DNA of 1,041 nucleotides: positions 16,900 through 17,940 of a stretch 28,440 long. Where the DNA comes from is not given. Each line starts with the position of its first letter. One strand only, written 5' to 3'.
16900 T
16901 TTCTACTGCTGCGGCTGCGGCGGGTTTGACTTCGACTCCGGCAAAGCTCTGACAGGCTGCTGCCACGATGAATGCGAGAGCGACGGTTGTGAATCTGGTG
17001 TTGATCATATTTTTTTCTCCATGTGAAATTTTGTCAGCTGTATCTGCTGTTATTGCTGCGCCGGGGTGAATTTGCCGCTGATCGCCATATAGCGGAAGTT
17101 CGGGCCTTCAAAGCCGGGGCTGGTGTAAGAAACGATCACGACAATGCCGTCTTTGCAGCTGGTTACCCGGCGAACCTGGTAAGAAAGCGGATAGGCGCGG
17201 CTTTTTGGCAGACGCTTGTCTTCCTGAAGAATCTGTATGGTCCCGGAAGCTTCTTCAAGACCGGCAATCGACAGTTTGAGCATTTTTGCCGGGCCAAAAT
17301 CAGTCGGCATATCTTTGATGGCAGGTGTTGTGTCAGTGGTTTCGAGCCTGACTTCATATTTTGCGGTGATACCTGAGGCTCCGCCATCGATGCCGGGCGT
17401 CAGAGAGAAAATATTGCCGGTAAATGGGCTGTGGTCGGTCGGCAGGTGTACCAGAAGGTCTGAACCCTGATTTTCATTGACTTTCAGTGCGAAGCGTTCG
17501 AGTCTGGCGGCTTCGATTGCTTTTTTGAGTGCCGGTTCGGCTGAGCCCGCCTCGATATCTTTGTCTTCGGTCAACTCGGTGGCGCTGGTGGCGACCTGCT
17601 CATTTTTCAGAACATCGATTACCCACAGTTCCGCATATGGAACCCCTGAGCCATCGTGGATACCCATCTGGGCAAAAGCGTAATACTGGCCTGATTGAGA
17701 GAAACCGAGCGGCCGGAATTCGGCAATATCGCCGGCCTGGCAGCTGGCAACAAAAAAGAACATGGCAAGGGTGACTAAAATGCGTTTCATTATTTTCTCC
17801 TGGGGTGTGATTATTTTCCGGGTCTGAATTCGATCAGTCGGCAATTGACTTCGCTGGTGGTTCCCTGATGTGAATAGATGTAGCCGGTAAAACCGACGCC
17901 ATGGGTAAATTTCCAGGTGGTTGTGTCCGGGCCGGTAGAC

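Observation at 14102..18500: Six-gene operon encoding only signal-peptide proteins of unknown function, ending with a secreted LRR protein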

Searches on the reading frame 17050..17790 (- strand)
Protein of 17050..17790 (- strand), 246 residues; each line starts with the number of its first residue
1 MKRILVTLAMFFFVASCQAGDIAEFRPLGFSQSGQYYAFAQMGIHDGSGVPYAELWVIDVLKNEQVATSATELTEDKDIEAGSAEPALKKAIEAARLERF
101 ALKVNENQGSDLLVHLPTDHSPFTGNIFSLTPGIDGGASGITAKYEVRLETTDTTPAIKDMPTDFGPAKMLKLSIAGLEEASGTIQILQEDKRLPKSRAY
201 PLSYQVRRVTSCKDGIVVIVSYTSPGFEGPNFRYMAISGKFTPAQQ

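Call 3: search_protein_families(library=pfam, proteins=[window:17050-17790:-], max_evalue=1)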
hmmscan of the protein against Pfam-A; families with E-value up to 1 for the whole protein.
window:17050-17790:- (246 aa): 1 family
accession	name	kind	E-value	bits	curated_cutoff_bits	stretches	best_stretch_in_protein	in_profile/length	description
PF10016.14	DUF2259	-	2.1e-25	90.2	25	1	38-240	1-189/189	Predicted secreted protein (DUF2259)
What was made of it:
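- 17050..17790 (-): g2: exported DUF2259 (PF10016) protein, 246 aa, possible lipobox VASC. Pfam 90.2 bits against a cut-off of 25 (call 3).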

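Call 5: search_protein_families(library=ncbifam, proteins=[window:17050-17790:-], max_evalue=1)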
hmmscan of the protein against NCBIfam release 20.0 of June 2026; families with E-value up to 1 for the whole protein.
window:17050-17790:- (246 aa): 0 families

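Call 7: find_encoding_contigs(protein=window:17050-17790:-, flank=10000, max_places=6)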
Protein window:17050-17790:- (246 aa): 6 contigs read that carry it; 5 places shown.
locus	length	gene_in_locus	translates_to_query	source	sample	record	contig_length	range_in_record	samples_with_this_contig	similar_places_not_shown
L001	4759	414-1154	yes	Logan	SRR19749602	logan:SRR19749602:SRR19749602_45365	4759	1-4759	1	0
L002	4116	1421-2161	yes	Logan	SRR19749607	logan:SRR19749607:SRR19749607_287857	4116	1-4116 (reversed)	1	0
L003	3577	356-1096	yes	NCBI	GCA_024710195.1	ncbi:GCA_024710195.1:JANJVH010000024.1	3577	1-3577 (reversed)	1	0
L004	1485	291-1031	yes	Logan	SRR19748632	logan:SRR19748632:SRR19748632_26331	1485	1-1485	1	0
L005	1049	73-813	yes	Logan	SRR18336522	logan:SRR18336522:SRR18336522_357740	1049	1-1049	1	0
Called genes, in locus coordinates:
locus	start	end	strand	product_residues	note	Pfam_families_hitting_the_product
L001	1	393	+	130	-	?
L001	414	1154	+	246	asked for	PF10016:DUF2259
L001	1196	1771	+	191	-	-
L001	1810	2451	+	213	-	-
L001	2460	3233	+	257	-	-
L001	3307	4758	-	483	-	?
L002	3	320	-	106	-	?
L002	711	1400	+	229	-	-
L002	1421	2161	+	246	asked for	PF10016:DUF2259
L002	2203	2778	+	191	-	-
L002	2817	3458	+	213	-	-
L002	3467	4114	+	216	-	?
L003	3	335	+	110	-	?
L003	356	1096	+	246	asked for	PF10016:DUF2259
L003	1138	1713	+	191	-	-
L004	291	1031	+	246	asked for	PF10016:DUF2259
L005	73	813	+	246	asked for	PF10016:DUF2259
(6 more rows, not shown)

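Call 11: find_homologous_proteins(query=window:17050-17790:-)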
Query window:17050-17790:- (246 aa): 43 proteins with E <= 0.001 among 1364 candidates.
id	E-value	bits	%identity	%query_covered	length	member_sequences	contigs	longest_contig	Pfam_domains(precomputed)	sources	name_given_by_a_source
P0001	3.6e-144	496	90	100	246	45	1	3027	PF10016.15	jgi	-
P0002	3.6e-136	470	86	100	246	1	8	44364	PF10016.15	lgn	-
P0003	7.8e-130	449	82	100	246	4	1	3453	PF10016.15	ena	-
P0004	1.7e-118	412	74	100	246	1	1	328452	PF10016.15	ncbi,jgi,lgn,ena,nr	ncbi:MAG: DUF2259 domain-containing protein [Candidatus Riflebacteria bacterium]|nr:DUF2259 domain-c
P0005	2.3e-112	392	71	100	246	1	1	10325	PF10016.15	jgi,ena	-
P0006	1.3e-107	377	70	100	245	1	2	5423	PF10016.15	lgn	-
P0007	3.5e-102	359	68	100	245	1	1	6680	PF10016.15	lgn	-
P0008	8.4e-102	358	67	100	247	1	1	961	PF10016.15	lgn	-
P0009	2.5e-101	356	65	100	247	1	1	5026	PF10016.15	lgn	-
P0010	1.9e-100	353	66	100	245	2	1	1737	PF10016.15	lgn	-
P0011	8.2e-100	351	67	100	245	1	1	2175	PF10016.15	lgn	-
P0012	3.5e-98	346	65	100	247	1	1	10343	PF10016.15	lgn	-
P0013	9.1e-96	338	63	100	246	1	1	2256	PF10016.15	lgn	-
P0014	2.3e-92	327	63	98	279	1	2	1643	PF10016.15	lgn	-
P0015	1.4e-90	321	60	99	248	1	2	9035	PF10016.15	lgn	-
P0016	4.3e-74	267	53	99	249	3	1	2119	PF10016.15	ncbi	-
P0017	7.9e-73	263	52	99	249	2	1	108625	PF10016.15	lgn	-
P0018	1.5e-60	223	45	100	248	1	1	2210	PF10016.15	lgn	-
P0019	2.1e-60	222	48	99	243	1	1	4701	PF10016.15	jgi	jgi:predicted secreted protein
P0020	1.8e-58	216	47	99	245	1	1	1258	PF10016.15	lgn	-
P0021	2.3e-56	209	48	99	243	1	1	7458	PF10016.15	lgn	-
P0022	4.7e-55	205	44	100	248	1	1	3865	PF10016.15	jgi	-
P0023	1.1e-54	204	45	99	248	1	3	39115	PF10016.15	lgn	-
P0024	1.8e-54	203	43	100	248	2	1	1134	PF10016.15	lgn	-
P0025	2.6e-54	202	46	99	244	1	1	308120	PF10016.15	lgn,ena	-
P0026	1.3e-53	200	46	98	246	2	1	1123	PF10016.15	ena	-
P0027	2.8e-52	196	43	99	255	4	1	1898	PF10016.15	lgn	-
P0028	4.0e-52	195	44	100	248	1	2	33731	PF10016.15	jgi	jgi:predicted secreted protein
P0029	9.7e-47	178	41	98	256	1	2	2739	PF10016.15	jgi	jgi:predicted secreted protein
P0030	3.4e-46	176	41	95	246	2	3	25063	PF10016.15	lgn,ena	-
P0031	3.2e-44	169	43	96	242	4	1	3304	PF10016.15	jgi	-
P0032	8.2e-35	139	82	33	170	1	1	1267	PF10016.15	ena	-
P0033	7.1e-18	83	32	95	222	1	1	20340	PF10016.15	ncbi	-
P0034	6.1e-16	77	27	93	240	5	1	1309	PF10016.15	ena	-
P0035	1.4e-14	72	27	94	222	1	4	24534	PF10016.15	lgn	-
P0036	3.2e-13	68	30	93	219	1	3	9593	PF10016.15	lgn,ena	-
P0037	1.1e-12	66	29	95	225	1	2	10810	PF10016.15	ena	-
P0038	1.7e-12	66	30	93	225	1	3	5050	PF10016.15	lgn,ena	-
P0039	2.5e-12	65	28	96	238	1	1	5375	PF10016.15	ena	-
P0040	4.4e-12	64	27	96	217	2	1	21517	PF10016.15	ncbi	-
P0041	3.4e-11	61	32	91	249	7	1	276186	PF10016.15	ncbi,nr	ncbi:MAG: DUF2259 domain-containing protein [Brucellaceae bacterium]|nr:DUF2259 domain-containing pr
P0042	2.2e-10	59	27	96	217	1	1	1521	PF10016.15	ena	-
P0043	5.9e-10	57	30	91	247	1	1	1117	PF10016.15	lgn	-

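Call 12: find_encoding_contigs(protein=P0004, flank=10000, max_places=2)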
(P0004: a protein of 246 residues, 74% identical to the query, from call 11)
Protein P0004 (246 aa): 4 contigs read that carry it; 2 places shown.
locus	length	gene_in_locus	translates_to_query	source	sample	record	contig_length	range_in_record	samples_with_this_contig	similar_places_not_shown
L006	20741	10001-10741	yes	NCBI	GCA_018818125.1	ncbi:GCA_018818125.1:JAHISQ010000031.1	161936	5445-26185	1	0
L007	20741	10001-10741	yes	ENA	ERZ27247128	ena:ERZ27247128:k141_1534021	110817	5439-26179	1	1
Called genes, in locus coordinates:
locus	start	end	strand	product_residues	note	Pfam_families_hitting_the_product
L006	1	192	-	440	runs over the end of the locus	PF00248:Aldo_ket_red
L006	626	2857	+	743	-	PF00149:Metallophos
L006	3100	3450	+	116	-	-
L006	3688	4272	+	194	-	-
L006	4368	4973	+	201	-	-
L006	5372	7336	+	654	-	PF00232:Glyco_hydro_1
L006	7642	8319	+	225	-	-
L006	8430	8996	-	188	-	-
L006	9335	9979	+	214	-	-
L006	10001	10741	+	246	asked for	PF10016:DUF2259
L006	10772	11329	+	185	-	-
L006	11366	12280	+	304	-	-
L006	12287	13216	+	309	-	PF25019:LRR_R13L1-DRL21 (faint), PF00560:LRR_1 (faint), PF12799:LRR_4 (faint), PF23598:LRR_14, PF13855:LRR_8 (weak), PF23598:LRR_14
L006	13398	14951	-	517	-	PF02310:B12-binding (weak), PF04055:Radical_SAM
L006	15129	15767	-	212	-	PF12118:SprA-related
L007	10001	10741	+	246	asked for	PF10016:DUF2259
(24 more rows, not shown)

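Call 13: find_encoding_contigs(protein=P0017, flank=10000, max_places=2)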
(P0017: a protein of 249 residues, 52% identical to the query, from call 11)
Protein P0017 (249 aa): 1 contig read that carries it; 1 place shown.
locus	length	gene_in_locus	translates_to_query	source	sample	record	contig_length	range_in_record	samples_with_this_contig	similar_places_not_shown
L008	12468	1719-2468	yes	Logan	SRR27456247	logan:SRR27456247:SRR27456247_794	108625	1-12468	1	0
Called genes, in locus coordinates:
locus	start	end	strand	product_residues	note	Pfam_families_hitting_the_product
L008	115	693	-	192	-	-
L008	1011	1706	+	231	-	-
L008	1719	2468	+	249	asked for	PF10016:DUF2259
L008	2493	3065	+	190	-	-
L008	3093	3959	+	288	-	-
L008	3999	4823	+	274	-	-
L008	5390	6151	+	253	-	PF00588:SpoU_methylase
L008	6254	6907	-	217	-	PF09579:Spore_YtfJ (weak)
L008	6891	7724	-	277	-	-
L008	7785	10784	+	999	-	PF00672:HAMP (weak), PF00211:Guanylate_cyc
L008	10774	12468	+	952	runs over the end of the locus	PF00672:HAMP, PF00211:Guanylate_cyc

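Call 14: find_encoding_contigs(protein=P0025, flank=10000, max_places=2)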
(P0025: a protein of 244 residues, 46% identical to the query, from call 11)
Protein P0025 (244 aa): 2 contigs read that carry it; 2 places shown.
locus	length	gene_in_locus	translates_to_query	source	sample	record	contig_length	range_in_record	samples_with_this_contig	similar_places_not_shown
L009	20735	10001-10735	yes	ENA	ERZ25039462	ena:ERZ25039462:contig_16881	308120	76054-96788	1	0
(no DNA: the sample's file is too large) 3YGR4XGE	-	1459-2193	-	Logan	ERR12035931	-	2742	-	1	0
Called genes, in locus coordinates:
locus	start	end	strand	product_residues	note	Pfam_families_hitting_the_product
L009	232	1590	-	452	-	PF00696:AA_kinase, PF00583:Acetyltransf_1, PF13508:Acetyltransf_7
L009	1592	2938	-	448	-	PF00072:Response_reg, PF00158:Sigma54_activat, PF14532:Sigma54_activ_2, PF25601:AAA_lid_14, PF02954:HTH_8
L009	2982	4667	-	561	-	PF25323:6TM_PilS, PF00512:HisKA, PF02518:HATPase_c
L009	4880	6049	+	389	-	PF08442:ATP-grasp_2, PF13549:ATP-grasp_5, PF24948:Citrate_synth_N, PF00549:Ligase_CoA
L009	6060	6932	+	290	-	PF02629:CoA_binding, PF13607:Succ_CoA_lig, PF00549:Ligase_CoA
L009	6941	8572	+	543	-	PF00795:CN_hydrolase, PF02540:NAD_synthase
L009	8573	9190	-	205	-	-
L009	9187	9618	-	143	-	-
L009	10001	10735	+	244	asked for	PF10016:DUF2259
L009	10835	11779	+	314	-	PF04216:FdhE_N, PF24859:FdhE_central, PF24860:FdhE_C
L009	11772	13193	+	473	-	PF12390:Se-cys_synth_N, PF03841:SelA, PF00266:Aminotran_5 (weak)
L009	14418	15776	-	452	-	PF05598:DUF772, PF01609:DDE_Tnp_1, PF13751:DDE_Tnp_1_6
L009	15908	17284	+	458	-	PF00158:Sigma54_activat, PF14532:Sigma54_activ_2, PF07728:AAA_5 (weak), PF25601:AAA_lid_14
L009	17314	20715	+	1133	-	PF04313:HSDR_N (weak), PF00270:DEAD (weak), PF04851:ResIII, PF18766:SWI2_SNF2, PF00271:Helicase_C (weak), PF08463:EcoEI_R_C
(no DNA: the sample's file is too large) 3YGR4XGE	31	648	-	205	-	-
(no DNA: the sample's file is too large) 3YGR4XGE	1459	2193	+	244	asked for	PF10016:DUF2259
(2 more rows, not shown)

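Call 19: find_related_loci(query=A2, collection=genome_contigs, flank=8000)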
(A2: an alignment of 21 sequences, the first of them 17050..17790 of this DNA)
Query A2 (246 aa) in genome_contigs; peptide patterns used: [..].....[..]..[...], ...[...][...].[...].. (x = any residue, [..] = any of these).
148 stretches matched a pattern; 84 encode a relative of the query (tblastn E <= 1e-3); the best 80 are kept; 79 distinct loci.
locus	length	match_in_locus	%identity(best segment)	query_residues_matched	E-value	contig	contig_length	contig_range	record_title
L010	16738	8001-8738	93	1-246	8e-159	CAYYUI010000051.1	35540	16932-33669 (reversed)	MAG TPA_asm: uncultured bacterium isolate SRP192927_co1_848 genome assembly, contig: NODE_1885_length_35540_cov_12.81710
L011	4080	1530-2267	92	1-246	3e-160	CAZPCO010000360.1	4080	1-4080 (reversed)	MAG TPA_asm: uncultured bacterium isolate binchicken_co117_419 genome assembly, contig: NODE_36726_length_4080_cov_4.402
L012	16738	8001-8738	92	1-246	2e-151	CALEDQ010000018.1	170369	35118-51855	MAG TPA_asm: uncultured bacterium isolate SRR3330203_bin.17_CONCOCT_v1.1_MAG genome assembly, contig: ERZ724088.69, whol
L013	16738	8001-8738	91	1-246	2e-149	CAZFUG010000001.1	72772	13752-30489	MAG TPA_asm: uncultured bacterium isolate binchicken_co115_14 genome assembly, contig: NODE_692_length_72772_cov_5.32303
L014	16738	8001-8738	74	1-246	2e-126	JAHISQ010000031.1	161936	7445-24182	MAG: Candidatus Riflebacteria bacterium isolate MM_PC_MetaG.mb.182 MM_PC_MetaG.mb.182_k141_323630, whole genome shotgun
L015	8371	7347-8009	46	21-243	3e-56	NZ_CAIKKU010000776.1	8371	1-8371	MAG: uncultured Thiodictyon sp. isolate Loclat_bin-12166, whole genome shotgun sequence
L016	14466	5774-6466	37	1-240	7e-42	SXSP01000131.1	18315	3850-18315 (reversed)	MAG: Bdellovibrionales bacterium isolate F1-140-MAGs087 F1-140__c152683, whole genome shotgun sequence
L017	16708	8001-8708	33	4-241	9e-32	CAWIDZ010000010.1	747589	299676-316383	MAG: Blastocatellia bacterium isolate MFD05442.bin.2.231 genome assembly, contig: contig_7053, whole genome shotgun sequ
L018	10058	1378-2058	32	4-239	2e-27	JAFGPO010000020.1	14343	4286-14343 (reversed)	MAG: candidate division WOR-3 bacterium isolate Zod_Metabat.699 k87_1671398, whole genome shotgun sequence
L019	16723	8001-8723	32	18-243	2e-25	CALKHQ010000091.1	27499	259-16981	MAG TPA_asm: uncultured Alphaproteobacteria bacterium isolate SRR5251193_bin.100_CONCOCT_v1.1_MAG genome assembly, conti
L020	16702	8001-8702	31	8-241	2e-25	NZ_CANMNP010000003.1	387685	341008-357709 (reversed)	Uncultured Roseibium sp. isolate 4-649-3Z.fasta NODE_3, whole genome shotgun sequence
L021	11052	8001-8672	32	18-241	3e-25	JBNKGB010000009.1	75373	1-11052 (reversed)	MAG: Roseibium sp. isolate E1E2.bin.39.strict NODE_9_length_75373_cov_5.009722, whole genome shotgun sequence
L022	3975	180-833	33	13-239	5e-25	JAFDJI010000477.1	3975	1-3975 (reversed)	MAG: Deltaproteobacteria bacterium isolate Meg22_24_Bin_159 Meg22_24_Bin_159_scaffold_74484, whole genome shotgun sequen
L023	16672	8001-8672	33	19-242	4e-24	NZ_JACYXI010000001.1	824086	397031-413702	Roseibium litorale strain 4C16A NODE_1_length_824184_cov_47.101110, whole genome shotgun sequence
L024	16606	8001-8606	31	18-239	4e-24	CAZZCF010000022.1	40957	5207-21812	MAG TPA_asm: uncultured Leptospirales bacterium isolate binchicken_co334_180 genome assembly, contig: NODE_1475_length_4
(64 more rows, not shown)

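Call 23: search_solved_structures(query=A2, max_evalue=1)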
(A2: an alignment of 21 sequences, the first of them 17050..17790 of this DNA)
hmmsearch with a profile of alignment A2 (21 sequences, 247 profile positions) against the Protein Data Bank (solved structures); distinct sequences matched with E-value up to 1: 2.
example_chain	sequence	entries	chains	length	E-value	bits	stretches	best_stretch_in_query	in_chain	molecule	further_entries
6g6o_A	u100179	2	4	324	0.0097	18.5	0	108-149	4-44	Ika8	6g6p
6g6q_A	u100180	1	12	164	0.82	12.2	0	108-149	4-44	Ika4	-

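Call 52: predict_structure(alignment_id=A1)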
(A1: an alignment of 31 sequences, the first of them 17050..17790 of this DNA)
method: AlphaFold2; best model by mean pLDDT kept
length: 246 residues; sequences in the alignment: 31
mean_pLDDT: 85.4   pTM: 0.83
mean pLDDT of the five models: 85.4, 85.2, 85.2, 84.7, 84.5
residues with pLDDT >= 90: 146; 70-90: 57; 50-70: 35; < 50: 8
segments of 3 or more residues with pLDDT < 50: 134-140
pLDDT, mean of each block of 10 residues (from residue 1): 70 60 94 97 89 96 95 75 85 94 94 81 74 48 86 89 85 91 90 91 94 95 89 95 71
secondary structure, 60 per line:
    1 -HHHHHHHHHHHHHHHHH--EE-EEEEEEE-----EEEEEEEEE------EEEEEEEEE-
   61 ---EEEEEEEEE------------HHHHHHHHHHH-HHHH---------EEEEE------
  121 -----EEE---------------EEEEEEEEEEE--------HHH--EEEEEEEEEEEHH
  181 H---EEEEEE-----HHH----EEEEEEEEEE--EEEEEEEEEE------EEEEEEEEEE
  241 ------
elements in order: H2-18 E24-30 E36-44 E51-59 E64-72 H85-95 H97-100 E110-114 E126-128 E144-154 E168-178 E185-190 E203-212 E215-224 E231-240
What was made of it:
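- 17050..17790 (-): AlphaFold2 model with pLDDT 85 and pTM 0.83, mostly beta (call 52).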

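Call 65: search_protein_families(library=padloc, proteins=[window:17050-17790:-], max_evalue=0.1)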
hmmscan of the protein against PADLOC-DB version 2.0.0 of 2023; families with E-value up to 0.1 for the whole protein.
window:17050-17790:- (246 aa): 0 families

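Call 66: search_protein_families(library=phrogs, proteins=[window:17050-17790:-], max_evalue=0.1)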
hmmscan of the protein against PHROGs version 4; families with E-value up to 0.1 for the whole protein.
window:17050-17790:- (246 aa): 0 families

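Call 74: fold_search(model_id=the predicted structure, library=pdb)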
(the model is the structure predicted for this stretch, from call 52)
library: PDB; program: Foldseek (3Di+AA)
matches with E <= 10: 1374; with E <= 0.001: 0
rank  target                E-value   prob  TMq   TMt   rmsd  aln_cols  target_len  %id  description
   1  5jrk_A                2.6e-03  0.47  0.18  0.08  19.3       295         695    7  Crystal Structure of the Sphingopyxin I Lasso Peptide Isopeptidase SpI-IsoP (SeMet-derived) (released 2016-09-28)
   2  5jrl_A                3.1e-03  0.66  0.21  0.09  16.7       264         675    9  Crystal Structure of the Sphingopyxin I Lasso Peptide Isopeptidase SpI-IsoP (Native) (released 2016-09-14)
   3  5jrl_C                5.2e-03  0.54  0.21  0.09  18.7       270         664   10  Crystal Structure of the Sphingopyxin I Lasso Peptide Isopeptidase SpI-IsoP (Native) (released 2016-09-14)
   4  5jrl_B                6.4e-03  0.44  0.21  0.09  18.1       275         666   10  Crystal Structure of the Sphingopyxin I Lasso Peptide Isopeptidase SpI-IsoP (Native) (released 2016-09-14)
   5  5jrk_B                7.2e-03  0.38  0.19  0.09  19.7       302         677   10  Crystal Structure of the Sphingopyxin I Lasso Peptide Isopeptidase SpI-IsoP (SeMet-derived) (released 2016-09-28)
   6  9sob_Q                2.8e-02  0.23  0.15  0.11  17.9       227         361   12  Structural Model of the Nuclear Pore Complex in Arabidopsis thaliana (released 2025-11-05)
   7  7zct_A                5.8e-02  0.21  0.20  0.22  17.6       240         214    8  Structure of the red fluorescent protein mScarlet3 at pH 7.5 (released 2023-04-05)
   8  7ep9_A                6.2e-02  0.16  0.17  0.08  15.0       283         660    8  The structure of carboxypeptidase from Fusobacterium nucleatum (released 2021-10-27)
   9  7saj_A                6.5e-02  0.20  0.20  0.21  18.2       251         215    9  Crystal Structure of LaM2 Nanobody bound to mCherry (released 2022-09-14)
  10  8zxh                  6.8e-02  0.20  0.20  0.21  17.8       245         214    8  Structure of the red fluorescent protein mScarlet3-H at pH 4.5 (released 2025-02-19)
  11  8b7g                  6.8e-02  0.18  0.20  0.21  18.0       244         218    8  Structure of oxygen-degraded rsCherry (released 2023-04-05)
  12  2h5p                  7.6e-02  0.18  0.18  0.20  18.0       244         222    8  Crystal structure of mStrawberry at pH 9.5 (released 2006-08-22)
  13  2wht_B                7.6e-02  0.16  0.18  0.20  18.1       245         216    7  Fluorescent Protein mKeima at pH 5.6 (released 2009-08-11)
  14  8ilx_B                8.0e-02  0.18  0.20  0.22  18.1       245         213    7  mCherry-LaM3 complex (released 2023-06-21)
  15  8zxo                  8.0e-02  0.15  0.18  0.20  17.0       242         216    7  Structure of the red fluorescent protein mScarlet-H at pH8.5 (released 2025-02-19)
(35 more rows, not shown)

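Call 75: search_protein_families(library=pfam, proteins=[L009:9187-9618:-], max_evalue=0.1)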
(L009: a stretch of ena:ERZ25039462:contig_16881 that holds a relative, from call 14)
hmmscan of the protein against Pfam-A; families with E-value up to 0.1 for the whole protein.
L009:9187-9618:- (143 aa): 1 family
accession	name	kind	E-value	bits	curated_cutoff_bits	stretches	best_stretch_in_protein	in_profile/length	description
PF11031.13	Phage_holin_T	-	0.014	15.2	22.2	1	32-91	53-111/233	Bacteriophage T holin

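Call 88: find_related_loci(query=A2, collection=viral_contigs, flank=5000)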
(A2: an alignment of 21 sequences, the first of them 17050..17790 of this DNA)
Query A2 (246 aa) in viral_contigs; peptide patterns used: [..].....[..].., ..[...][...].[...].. (x = any residue, [..] = any of these).
85 stretches matched a pattern, but none encodes a relative of the query by tblastn (E <= 1e-3).
